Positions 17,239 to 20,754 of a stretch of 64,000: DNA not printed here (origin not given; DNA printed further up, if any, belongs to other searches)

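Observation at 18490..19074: Complete GNAT acetyltransferase module inserted in-frame inside isoleucyl-tRNA synthetase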

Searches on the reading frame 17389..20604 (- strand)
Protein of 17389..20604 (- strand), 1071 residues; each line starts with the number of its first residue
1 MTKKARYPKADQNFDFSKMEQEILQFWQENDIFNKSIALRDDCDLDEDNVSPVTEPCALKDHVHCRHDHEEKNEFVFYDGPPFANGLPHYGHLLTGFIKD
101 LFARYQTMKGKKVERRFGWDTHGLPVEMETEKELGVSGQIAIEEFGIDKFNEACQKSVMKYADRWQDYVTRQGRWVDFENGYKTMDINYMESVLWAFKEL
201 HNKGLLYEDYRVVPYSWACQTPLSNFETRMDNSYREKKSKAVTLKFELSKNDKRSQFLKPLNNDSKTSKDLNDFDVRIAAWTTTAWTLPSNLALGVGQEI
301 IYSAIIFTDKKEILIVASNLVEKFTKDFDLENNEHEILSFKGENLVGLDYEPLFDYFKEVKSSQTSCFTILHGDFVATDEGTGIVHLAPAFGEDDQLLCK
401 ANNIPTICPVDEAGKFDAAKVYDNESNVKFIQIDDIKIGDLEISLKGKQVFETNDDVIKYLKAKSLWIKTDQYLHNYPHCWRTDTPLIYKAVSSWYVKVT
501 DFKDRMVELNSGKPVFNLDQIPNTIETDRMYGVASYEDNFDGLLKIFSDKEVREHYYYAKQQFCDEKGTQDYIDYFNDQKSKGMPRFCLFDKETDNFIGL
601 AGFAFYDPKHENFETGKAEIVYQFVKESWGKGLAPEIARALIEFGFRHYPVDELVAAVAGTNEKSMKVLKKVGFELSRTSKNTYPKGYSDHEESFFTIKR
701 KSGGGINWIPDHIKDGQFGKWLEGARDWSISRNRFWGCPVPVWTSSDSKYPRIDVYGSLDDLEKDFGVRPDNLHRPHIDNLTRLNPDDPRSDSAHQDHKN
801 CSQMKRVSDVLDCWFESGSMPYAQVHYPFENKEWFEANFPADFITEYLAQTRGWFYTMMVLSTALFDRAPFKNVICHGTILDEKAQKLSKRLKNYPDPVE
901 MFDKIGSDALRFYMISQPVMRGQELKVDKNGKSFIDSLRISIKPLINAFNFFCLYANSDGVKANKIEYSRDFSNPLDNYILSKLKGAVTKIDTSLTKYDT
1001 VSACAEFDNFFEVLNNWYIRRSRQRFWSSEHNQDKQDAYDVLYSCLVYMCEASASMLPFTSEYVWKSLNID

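Call 3: search_protein_families(library=pfam, proteins=[window:17389-20604:-], max_evalue=1)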
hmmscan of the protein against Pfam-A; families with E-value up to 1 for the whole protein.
window:17389-20604:- (1071 aa): 9 families
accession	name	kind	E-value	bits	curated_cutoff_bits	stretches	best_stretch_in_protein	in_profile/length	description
PF00133.28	tRNA-synt_1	-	1.6e-123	413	22.7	2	66-513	16-209/414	tRNA synthetases class I (I, L, M and V)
PF13302.13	Acetyltransf_3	-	2.3e-21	77.4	25.4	1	538-675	10-138/138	Acetyltransferase (GNAT) domain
PF09334.17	tRNA-synt_1g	-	7.4e-16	58.3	20.1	2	82-224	8-131/391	tRNA synthetases class I (M)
PF08264.19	Anticodon_1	-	9.4e-15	55.2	25.1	1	977-1067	1-92/148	Anticodon-binding domain of tRNA ligase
PF13420.13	Acetyltransf_4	-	3.1e-09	37.5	24.3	1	590-686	54-146/155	Acetyltransferase (GNAT) domain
PF00583.31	Acetyltransf_1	-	5.7e-07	30.3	20.7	1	566-674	15-116/116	Acetyltransferase (GNAT) family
PF13523.12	Acetyltransf_8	-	0.049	13.7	27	1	628-678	91-141/145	Acetyltransferase (GNAT) domain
PF08993.15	T4_Gp59_N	-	0.12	13.3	25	1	208-245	19-56/93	T4 gene Gp59 loader of gp41 DNA helicase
PF08445.16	FR47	-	0.16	12.4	22.1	1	626-679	31-82/86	FR47-like protein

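Call 4: search_protein_families(library=ncbifam, proteins=[window:17389-20604:-], max_evalue=1)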
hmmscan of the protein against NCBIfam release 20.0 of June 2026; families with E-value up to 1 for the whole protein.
window:17389-20604:- (1071 aa): 24 families
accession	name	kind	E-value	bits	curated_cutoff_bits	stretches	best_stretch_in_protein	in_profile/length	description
TIGR00392.1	ileS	equivalog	3.1e-240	799.8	621.4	2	11-510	3-439/861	isoleucine--tRNA ligase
NF000258.1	MupB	exception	2e-167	559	1900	2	69-520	29-425/1033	mupirocin-resistant isoleucine--tRNA ligase MupB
NF000257.1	MupA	exception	2.3e-160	535.5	1900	2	70-530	30-427/1024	mupirocin-resistant isoleucine--tRNA ligase MupA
TIGR00422.1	valS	equivalog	6.4e-92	309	612.1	3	702-1069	376-700/863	valine--tRNA ligase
NF009687.0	PRK13208.1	equivalog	4.7e-90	302.9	738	3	701-1068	371-705/801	valine--tRNA ligase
NF040702.1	ileS_w_GNAT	exception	1.4e-87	294.4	1999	4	708-1068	620-956/1100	isoleucine--tRNA ligase, N-acetyltransferase domain-containing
NF004349.1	PRK05729.1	equivalog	3.9e-81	273.5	704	3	701-1069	368-684/860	valine--tRNA ligase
NF011492.0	PRK14900.1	equivalog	8.1e-52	176.3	1783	2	705-1069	388-708/1044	valine--tRNA ligase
NF000540.1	alt_ValS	exception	3.1e-46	157.8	900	2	702-1066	406-741/827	valine--tRNA ligase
NF008957.0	PRK12300.1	subfamily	1.7e-23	82.6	677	2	71-391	30-317/946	leucine--tRNA ligase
TIGR00396.1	leuS_bact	equivalog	4.6e-23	81.3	548.4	4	67-231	23-170/843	leucine--tRNA ligase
TIGR00398.1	metG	equivalog_domain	5.7e-20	71.5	336.35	3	82-237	8-144/530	methionine--tRNA ligase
TIGR00395.1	leuS_arch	equivalog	6.2e-19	67.5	648.5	2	26-396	10-316/938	leucine--tRNA ligase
NF001100.0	PRK00133.1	equivalog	1.7e-13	50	587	2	82-142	14-73/676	methionine--tRNA ligase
NF008900.0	PRK12267.1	equivalog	4e-12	45.4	598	2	825-1066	239-474/648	methionine--tRNA ligase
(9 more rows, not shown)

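Call 5: find_homologous_proteins(query=window:17389-20604:-, max_evalue=1e-10)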
Query window:17389-20604:- (1071 aa): 8000 proteins with E <= 1e-10 among 8000 candidates; the best 120 are listed.
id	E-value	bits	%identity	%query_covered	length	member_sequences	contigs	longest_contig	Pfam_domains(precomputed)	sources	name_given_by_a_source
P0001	0.0e+0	1930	75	100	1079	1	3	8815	PF09334.18,PF08264.20,PF13420.14,PF13302.14,PF00133.29,PF00583.32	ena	-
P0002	0.0e+0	1769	69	100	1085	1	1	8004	PF09334.18,PF08264.20,PF13420.14,PF13302.14,PF00133.29,PF00583.32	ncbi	-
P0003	0.0e+0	1724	72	58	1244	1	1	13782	PF09334.18,PF04480.19,PF08264.20,PF13420.14,PF13302.14,PF00133.29,PF18741.8,PF00583.32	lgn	-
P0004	0.0e+0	1654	76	49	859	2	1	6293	PF09334.18,PF08264.20,PF00133.29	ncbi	-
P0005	0.0e+0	1645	64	100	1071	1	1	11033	PF09334.18,PF08264.20,PF13420.14,PF13302.14,PF00133.29,PF00583.32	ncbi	-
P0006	0.0e+0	1642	74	50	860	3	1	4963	PF09334.18,PF08264.20,PF00133.29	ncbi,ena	-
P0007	0.0e+0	1637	61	100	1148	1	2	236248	PF09334.18,PF08264.20,PF13420.14,PF13302.14,PF00133.29,PF00583.32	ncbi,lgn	-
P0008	0.0e+0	1625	67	58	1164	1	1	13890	PF09334.18,PF04480.19,PF08264.20,PF13420.14,PF13302.14,PF00133.29,PF18741.8,PF00583.32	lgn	-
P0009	0.0e+0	1617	65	100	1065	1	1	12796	PF09334.18,PF08264.20,PF13420.14,PF13302.14,PF00133.29,PF00583.32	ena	-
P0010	0.0e+0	1616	65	100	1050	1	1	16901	PF09334.18,PF08264.20,PF13420.14,PF13302.14,PF00133.29,PF00583.32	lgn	-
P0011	0.0e+0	1603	65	100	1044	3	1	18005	PF09334.18,PF08264.20,PF13420.14,PF13302.14,PF00133.29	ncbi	-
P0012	0.0e+0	1600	66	59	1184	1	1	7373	PF09334.18,PF04480.19,PF08264.20,PF13420.14,PF13302.14,PF00133.29,PF18741.8,PF00583.32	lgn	-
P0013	0.0e+0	1600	65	100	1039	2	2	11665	PF09334.18,PF08264.20,PF13420.14,PF13302.14,PF00133.29,PF00583.32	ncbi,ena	-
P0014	0.0e+0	1588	65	100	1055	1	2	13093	PF09334.18,PF08264.20,PF13420.14,PF13302.14,PF00133.29,PF00583.32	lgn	-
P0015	0.0e+0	1582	64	100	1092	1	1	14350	PF09334.18,PF08264.20,PF13420.14,PF13302.14,PF00133.29,PF00583.32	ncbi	-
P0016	0.0e+0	1581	63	100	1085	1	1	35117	PF09334.18,PF08264.20,PF13420.14,PF13302.14,PF00133.29,PF00583.32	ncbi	-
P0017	0.0e+0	1552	64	59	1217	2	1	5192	PF09334.18,PF04480.19,PF08264.20,PF13420.14,PF13302.14,PF00133.29,PF18741.8,PF00583.32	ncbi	-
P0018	0.0e+0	1533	62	100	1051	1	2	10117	PF09334.18,PF08264.20,PF13420.14,PF13302.14,PF00133.29,PF00583.32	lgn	-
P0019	0.0e+0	1533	65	100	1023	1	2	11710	PF09334.18,PF08264.20,PF13420.14,PF13302.14,PF00133.29,PF00583.32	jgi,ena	jgi:isoleucyl-tRNA synthetase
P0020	0.0e+0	1532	63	100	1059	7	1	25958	PF09334.18,PF08264.20,PF13420.14,PF13302.14,PF00133.29,PF00583.32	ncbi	-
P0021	0.0e+0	1529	62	100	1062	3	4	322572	PF09334.18,PF08264.20,PF13420.14,PF13302.14,PF00133.29,PF00583.32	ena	-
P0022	0.0e+0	1526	62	100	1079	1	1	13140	PF09334.18,PF08264.20,PF13420.14,PF13302.14,PF00133.29,PF00583.32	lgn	-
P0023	0.0e+0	1502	60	100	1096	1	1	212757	PF09334.18,PF08264.20,PF13302.14,PF00133.29,PF00583.32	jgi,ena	-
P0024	0.0e+0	1471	61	100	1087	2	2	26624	PF09334.18,PF08264.20,PF13420.14,PF13302.14,PF00133.29,PF00583.32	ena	-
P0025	0.0e+0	1468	60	99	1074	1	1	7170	PF09334.18,PF08264.20,PF13420.14,PF13302.14,PF00133.29,PF00583.32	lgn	-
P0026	0.0e+0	1460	61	100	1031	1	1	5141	PF09334.18,PF08264.20,PF13420.14,PF13302.14,PF00133.29,PF00583.32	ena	-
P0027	0.0e+0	1458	61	100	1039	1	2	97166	PF09334.18,PF08264.20,PF13420.14,PF13302.14,PF00133.29,PF00583.32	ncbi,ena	-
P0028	0.0e+0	1440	58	100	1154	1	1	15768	PF09334.18,PF08264.20,PF13420.14,PF13302.14,PF00133.29,PF00583.32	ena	-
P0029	0.0e+0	1399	58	100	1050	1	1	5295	PF09334.18,PF08264.20,PF13420.14,PF13302.14,PF00133.29,PF00583.32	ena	-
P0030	0.0e+0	1399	59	100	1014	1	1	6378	PF09334.18,PF08264.20,PF13420.14,PF13302.14,PF00133.29,PF00583.32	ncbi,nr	ncbi:GNAT family N-acetyltransferase [Flavobacteriaceae bacterium]|nr:GNAT family N-acetyltransferas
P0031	0.0e+0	1395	63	49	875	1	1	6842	PF09334.18,PF08264.20,PF00133.29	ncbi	-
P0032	0.0e+0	1388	64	50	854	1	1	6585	PF09334.18,PF08264.20,PF00133.29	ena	-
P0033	0.0e+0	1380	66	47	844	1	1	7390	PF09334.18,PF08264.20,PF00133.29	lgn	-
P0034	0.0e+0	1378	58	99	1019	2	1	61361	PF09334.18,PF08264.20,PF13420.14,PF13302.14,PF00133.29,PF00583.32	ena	-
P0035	0.0e+0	1369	62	50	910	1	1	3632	PF09334.18,PF08264.20,PF00133.29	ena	-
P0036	0.0e+0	1365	65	50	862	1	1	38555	PF09334.18,PF08264.20,PF00133.29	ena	-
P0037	0.0e+0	1364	63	49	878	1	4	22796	PF09334.18,PF08264.20,PF00133.29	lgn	-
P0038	0.0e+0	1362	65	50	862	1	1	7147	PF09334.18,PF08264.20,PF00133.29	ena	-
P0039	0.0e+0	1357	66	50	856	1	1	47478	PF09334.18,PF08264.20,PF00133.29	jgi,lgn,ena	-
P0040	0.0e+0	1357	65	50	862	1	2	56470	PF09334.18,PF08264.20,PF00133.29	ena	-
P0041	0.0e+0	1357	57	100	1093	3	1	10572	PF09334.18,PF08264.20,PF13302.14,PF00133.29,PF00583.32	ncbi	-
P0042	0.0e+0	1356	66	50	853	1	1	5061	PF09334.18,PF08264.20,PF00133.29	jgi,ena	jgi:isoleucyl-tRNA synthetase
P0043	0.0e+0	1356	65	50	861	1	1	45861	PF09334.18,PF08264.20,PF00133.29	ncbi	-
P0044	0.0e+0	1356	61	48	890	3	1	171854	PF09334.18,PF08264.20,PF00133.29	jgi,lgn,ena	-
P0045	0.0e+0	1354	65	50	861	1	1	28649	PF09334.18,PF08264.20,PF00133.29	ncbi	-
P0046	0.0e+0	1353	66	50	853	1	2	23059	PF09334.18,PF08264.20,PF00133.29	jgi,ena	-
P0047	0.0e+0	1353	65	50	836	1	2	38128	PF09334.18,PF08264.20,PF00133.29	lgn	-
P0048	0.0e+0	1351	72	34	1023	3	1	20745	PF09334.18,PF04480.19,PF08264.20,PF00133.29,PF18741.8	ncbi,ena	-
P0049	0.0e+0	1351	64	49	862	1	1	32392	PF09334.18,PF08264.20,PF00133.29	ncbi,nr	ncbi:MAG: isoleucine--tRNA ligase [Rickettsiales bacterium]|nr:isoleucine--tRNA ligase [Rickettsiale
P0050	0.0e+0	1351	65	50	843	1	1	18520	PF09334.18,PF08264.20,PF00133.29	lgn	-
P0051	0.0e+0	1349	66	50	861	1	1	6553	PF09334.18,PF08264.20,PF00133.29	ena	-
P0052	0.0e+0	1349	64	50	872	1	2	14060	PF09334.18,PF08264.20,PF00133.29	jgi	-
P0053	0.0e+0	1347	55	50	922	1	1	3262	PF09334.18,PF08264.20,PF00133.29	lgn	-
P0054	0.0e+0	1345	61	49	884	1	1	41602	PF09334.18,PF08264.20,PF00133.29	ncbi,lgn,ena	-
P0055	0.0e+0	1342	58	49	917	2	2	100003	PF09334.18,PF08264.20,PF00133.29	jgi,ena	-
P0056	0.0e+0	1342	66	50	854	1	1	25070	PF09334.18,PF08264.20,PF00133.29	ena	-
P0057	0.0e+0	1342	66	50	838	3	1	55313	PF09334.18,PF08264.20,PF00133.29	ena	-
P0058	0.0e+0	1341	64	50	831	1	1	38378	PF09334.18,PF08264.20,PF00133.29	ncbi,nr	ncbi:MAG: isoleucine--tRNA ligase [Rickettsiales bacterium]|nr:isoleucine--tRNA ligase [Rickettsiale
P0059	0.0e+0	1341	57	100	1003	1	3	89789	PF09334.18,PF08264.20,PF13302.14,PF00133.29,PF00583.32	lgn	-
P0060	0.0e+0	1338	66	49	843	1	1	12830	PF09334.18,PF08264.20,PF00133.29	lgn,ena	-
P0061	0.0e+0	1338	65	50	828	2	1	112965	PF09334.18,PF08264.20,PF00133.29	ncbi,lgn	-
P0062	0.0e+0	1337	65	50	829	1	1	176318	PF09334.18,PF08264.20,PF00133.29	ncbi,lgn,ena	-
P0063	0.0e+0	1335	58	49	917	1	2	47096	PF09334.18,PF08264.20,PF00133.29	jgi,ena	-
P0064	0.0e+0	1334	62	49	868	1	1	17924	PF09334.18,PF08264.20,PF00133.29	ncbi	-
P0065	0.0e+0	1333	65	50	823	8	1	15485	PF09334.18,PF08264.20,PF00133.29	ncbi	-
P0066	0.0e+0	1333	64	50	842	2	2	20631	PF09334.18,PF08264.20,PF00133.29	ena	-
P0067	0.0e+0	1333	66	50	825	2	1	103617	PF09334.18,PF08264.20,PF00133.29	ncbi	-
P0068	0.0e+0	1333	64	50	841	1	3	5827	PF09334.18,PF08264.20,PF00133.29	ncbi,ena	-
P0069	0.0e+0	1332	57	59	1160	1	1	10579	PF09334.18,PF04480.19,PF08264.20,PF13302.14,PF00133.29,PF18741.8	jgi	jgi:isoleucyl-tRNA synthetase/very-short-patch-repair endonuclease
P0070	0.0e+0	1330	66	49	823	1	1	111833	PF09334.18,PF08264.20,PF00133.29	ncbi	-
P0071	0.0e+0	1330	65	50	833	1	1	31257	PF09334.18,PF08264.20,PF00133.29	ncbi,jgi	jgi:isoleucyl-tRNA synthetase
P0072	0.0e+0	1329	62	50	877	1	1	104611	PF09334.18,PF08264.20,PF00133.29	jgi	jgi:isoleucyl-tRNA synthetase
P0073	0.0e+0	1328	65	50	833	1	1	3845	PF09334.18,PF08264.20,PF00133.29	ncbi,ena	-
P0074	0.0e+0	1328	56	49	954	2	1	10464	PF09334.18,PF08264.20,PF00133.29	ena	-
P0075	0.0e+0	1328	65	50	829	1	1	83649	PF09334.18,PF08264.20,PF00133.29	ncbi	-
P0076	0.0e+0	1327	65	50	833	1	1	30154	PF09334.18,PF08264.20,PF00133.29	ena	-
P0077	0.0e+0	1327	63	50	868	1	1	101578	PF09334.18,PF08264.20,PF00133.29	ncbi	-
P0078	0.0e+0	1326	62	50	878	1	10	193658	PF09334.18,PF08264.20,PF00133.29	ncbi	-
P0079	0.0e+0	1324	65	49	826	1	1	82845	PF09334.18,PF08264.20,PF00133.29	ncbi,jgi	jgi:isoleucyl-tRNA synthetase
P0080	0.0e+0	1324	78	34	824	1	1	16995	PF09334.18,PF08264.20,PF00133.29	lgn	-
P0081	0.0e+0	1324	65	50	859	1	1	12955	PF09334.18,PF08264.20,PF00133.29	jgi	-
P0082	0.0e+0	1323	63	50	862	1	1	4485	PF09334.18,PF08264.20,PF00133.29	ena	-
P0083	0.0e+0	1323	65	50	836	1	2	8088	PF09334.18,PF08264.20,PF00133.29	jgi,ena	jgi:isoleucyl-tRNA synthetase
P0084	0.0e+0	1322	64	50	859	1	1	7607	PF09334.18,PF08264.20,PF00133.29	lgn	-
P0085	0.0e+0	1322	65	50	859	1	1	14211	PF09334.18,PF08264.20,PF00133.29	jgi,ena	jgi:isoleucyl-tRNA synthetase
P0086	0.0e+0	1322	64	50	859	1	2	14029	PF09334.18,PF08264.20,PF00133.29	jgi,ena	-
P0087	0.0e+0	1321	64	50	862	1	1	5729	PF09334.18,PF08264.20,PF00133.29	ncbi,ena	-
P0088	0.0e+0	1321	62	48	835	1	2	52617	PF09334.18,PF08264.20,PF00133.29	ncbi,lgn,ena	-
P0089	0.0e+0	1321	65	50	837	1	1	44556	PF09334.18,PF08264.20,PF00133.29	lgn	-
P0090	0.0e+0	1321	63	49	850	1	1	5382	PF09334.18,PF08264.20,PF00133.29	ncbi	-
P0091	0.0e+0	1321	65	49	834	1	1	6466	PF09334.18,PF08264.20,PF00133.29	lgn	-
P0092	0.0e+0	1320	63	50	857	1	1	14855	PF09334.18,PF08264.20,PF00133.29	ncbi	-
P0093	0.0e+0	1320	63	50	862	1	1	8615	PF09334.18,PF08264.20,PF00133.29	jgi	jgi:isoleucyl-tRNA synthetase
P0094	0.0e+0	1320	64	50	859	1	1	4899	PF09334.18,PF08264.20,PF00133.29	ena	-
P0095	0.0e+0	1320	61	49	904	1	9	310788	PF09334.18,PF08264.20,PF00133.29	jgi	jgi:isoleucyl-tRNA synthetase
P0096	0.0e+0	1319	64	50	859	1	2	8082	PF09334.18,PF08264.20,PF00133.29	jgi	-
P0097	0.0e+0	1319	64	50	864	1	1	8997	PF09334.18,PF08264.20,PF00133.29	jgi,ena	-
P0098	0.0e+0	1319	64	49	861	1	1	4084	PF09334.18,PF08264.20,PF00133.29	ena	-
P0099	0.0e+0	1318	63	50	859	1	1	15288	PF09334.18,PF08264.20,PF00133.29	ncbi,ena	-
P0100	0.0e+0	1318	66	49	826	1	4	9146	PF09334.18,PF08264.20,PF00133.29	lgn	-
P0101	0.0e+0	1317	64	50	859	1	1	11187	PF09334.18,PF08264.20,PF00133.29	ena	-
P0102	0.0e+0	1317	63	50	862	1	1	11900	PF09334.18,PF08264.20,PF00133.29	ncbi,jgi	jgi:isoleucyl-tRNA synthetase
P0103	0.0e+0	1317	64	50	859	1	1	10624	PF09334.18,PF08264.20,PF00133.29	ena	-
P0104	0.0e+0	1316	63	50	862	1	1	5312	PF09334.18,PF08264.20,PF00133.29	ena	-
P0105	0.0e+0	1316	63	49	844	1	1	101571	PF09334.18,PF08264.20,PF00133.29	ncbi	-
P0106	0.0e+0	1316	64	50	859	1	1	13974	PF09334.18,PF08264.20,PF00133.29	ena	-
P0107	0.0e+0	1316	64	50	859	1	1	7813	PF09334.18,PF08264.20,PF00133.29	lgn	-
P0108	0.0e+0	1315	64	50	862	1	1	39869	PF09334.18,PF08264.20,PF00133.29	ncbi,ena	-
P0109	0.0e+0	1315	66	48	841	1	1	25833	PF09334.18,PF08264.20,PF00133.29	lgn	-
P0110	0.0e+0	1315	64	50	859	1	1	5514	PF09334.18,PF08264.20,PF00133.29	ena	-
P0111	0.0e+0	1315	77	34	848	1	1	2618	PF09334.18,PF08264.20,PF00133.29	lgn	-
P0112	0.0e+0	1315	64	50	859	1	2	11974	PF09334.18,PF08264.20,PF00133.29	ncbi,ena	-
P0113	0.0e+0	1315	64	50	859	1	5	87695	PF09334.18,PF08264.20,PF00133.29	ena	-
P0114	0.0e+0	1315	64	50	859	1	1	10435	PF09334.18,PF08264.20,PF00133.29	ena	-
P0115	0.0e+0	1314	66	48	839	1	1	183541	PF09334.18,PF08264.20,PF00133.29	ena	-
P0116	0.0e+0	1314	64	50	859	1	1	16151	PF09334.18,PF08264.20,PF00133.29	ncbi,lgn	-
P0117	0.0e+0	1314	64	50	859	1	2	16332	PF09334.18,PF08264.20,PF00133.29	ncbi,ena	-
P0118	0.0e+0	1314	63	50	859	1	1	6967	PF09334.18,PF08264.20,PF00133.29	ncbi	-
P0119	0.0e+0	1313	64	48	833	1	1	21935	PF09334.18,PF08264.20,PF00133.29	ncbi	-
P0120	0.0e+0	1313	64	50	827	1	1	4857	PF09334.18,PF08264.20,PF00133.29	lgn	-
